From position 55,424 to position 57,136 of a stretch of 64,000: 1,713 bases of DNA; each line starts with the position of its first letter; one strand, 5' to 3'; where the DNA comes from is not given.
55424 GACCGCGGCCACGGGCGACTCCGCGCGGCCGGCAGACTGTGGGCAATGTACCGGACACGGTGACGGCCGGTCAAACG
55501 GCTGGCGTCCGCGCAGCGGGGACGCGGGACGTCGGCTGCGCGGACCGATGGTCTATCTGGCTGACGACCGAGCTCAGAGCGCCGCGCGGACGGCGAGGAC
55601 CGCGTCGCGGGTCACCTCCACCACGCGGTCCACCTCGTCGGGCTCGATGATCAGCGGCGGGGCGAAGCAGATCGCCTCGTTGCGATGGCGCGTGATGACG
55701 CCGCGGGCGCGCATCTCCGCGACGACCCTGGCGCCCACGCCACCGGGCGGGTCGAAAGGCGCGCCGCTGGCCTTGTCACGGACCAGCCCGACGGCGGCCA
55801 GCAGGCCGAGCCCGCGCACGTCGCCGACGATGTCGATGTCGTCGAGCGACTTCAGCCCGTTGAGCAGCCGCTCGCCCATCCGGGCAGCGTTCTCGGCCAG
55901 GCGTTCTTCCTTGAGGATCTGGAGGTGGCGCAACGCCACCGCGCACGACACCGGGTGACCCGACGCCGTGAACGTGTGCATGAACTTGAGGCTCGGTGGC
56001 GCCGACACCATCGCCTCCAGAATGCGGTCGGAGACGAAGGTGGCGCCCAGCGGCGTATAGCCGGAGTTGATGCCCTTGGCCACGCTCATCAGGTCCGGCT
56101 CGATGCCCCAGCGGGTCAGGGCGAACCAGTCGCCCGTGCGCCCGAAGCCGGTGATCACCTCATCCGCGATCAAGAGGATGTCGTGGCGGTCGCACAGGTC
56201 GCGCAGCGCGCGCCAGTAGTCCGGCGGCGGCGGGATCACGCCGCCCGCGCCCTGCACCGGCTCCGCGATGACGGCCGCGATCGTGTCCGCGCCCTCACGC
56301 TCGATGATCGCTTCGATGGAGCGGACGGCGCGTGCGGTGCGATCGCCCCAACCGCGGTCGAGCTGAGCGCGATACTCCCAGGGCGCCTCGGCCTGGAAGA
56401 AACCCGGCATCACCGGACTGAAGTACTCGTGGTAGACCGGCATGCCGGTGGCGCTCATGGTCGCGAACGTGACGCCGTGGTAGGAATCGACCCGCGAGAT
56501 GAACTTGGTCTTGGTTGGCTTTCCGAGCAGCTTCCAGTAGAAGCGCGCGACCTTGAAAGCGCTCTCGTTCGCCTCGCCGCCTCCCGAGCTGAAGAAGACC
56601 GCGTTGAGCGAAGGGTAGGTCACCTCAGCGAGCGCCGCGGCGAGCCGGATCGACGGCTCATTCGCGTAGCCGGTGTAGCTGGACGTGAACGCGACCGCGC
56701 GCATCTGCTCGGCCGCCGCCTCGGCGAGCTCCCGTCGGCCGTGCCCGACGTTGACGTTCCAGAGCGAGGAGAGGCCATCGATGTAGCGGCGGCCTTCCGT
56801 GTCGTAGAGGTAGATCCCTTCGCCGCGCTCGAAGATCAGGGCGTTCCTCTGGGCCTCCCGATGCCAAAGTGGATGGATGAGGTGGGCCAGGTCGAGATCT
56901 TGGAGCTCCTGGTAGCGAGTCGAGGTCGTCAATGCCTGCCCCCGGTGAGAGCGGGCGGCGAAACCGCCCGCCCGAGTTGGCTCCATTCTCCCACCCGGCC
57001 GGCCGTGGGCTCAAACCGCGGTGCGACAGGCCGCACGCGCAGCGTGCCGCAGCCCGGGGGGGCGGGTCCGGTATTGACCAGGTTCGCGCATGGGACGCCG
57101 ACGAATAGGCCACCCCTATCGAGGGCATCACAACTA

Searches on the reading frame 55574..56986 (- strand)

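Call 4: search_protein_families(library=pfam, proteins=[window:55574-56986:-])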
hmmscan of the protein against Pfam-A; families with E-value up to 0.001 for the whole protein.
window:55574-56986:- (470 aa): 2 families
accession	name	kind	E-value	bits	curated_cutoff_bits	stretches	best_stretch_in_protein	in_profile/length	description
PF00202.27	Aminotran_3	-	1.9e-101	340.1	30.5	1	47-462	8-402/403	Aminotransferase class-III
PF00155.27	Aminotran_1_2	-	0.00029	20.6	19.7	0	237-387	148-298/361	Aminotransferase class I and II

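Call 5: search_protein_families(library=ncbifam, proteins=[window:55574-56986:-])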
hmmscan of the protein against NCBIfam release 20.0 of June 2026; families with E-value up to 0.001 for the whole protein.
window:55574-56986:- (470 aa): 69 families (the best 25 are shown)
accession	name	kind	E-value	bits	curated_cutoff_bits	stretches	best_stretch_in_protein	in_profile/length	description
NF005683.0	PRK07481.1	subfamily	9.9e-144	479.7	575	1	32-466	10-450/453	hypothetical protein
NF005102.0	PRK06541.1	equivalog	8.4e-136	453.1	574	1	23-464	7-454/460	aspartate aminotransferase family protein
NF005682.0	PRK07480.1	subfamily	1.7e-135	452.3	510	1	21-465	6-451/459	aminotransferase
NF004767.0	PRK06105.1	subfamily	2.5e-135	451.6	517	1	24-466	4-450/460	aminotransferase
NF005447.0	PRK07036.1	equivalog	4.4e-127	424.6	618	1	24-468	9-457/468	aminotransferase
NF005684.0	PRK07482.1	subfamily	1.6e-123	412.7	687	1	23-467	3-456/464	hypothetical protein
NF004625.0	PRK05965.1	subfamily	6.2e-117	391.1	729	1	26-462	4-444/460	hypothetical protein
NF005812.0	PRK07678.1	subfamily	1.4e-114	383.2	488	1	23-464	5-448/451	aminotransferase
NF005375.0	PRK06917.1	equivalog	1.9e-105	353.2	535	1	48-465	14-438/448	aspartate aminotransferase family protein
TIGR00508.1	bioA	equivalog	2.6e-104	349.1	405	1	38-463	3-418/419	adenosylmethionine--8-amino-7-oxononanoate transaminase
NF052567.1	OmAmTferAptACaul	equivalog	1.2e-102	343.9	500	1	42-463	12-428/431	omega-aminotransferase AptA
NF004718.0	PRK06062.1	subfamily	4.1e-100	335.5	472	1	21-466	12-449/454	hypothetical protein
NF005685.0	PRK07483.1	equivalog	1.5e-97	327.2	485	1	40-466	4-438/444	aspartate aminotransferase family protein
NF009068.0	PRK12403.1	equivalog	9.8e-96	321.3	817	1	22-463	8-450/460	aspartate aminotransferase family protein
NF004624.0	PRK05964.1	equivalog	5.1e-93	311.9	494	1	26-463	4-422/427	adenosylmethionine--8-amino-7-oxononanoate transaminase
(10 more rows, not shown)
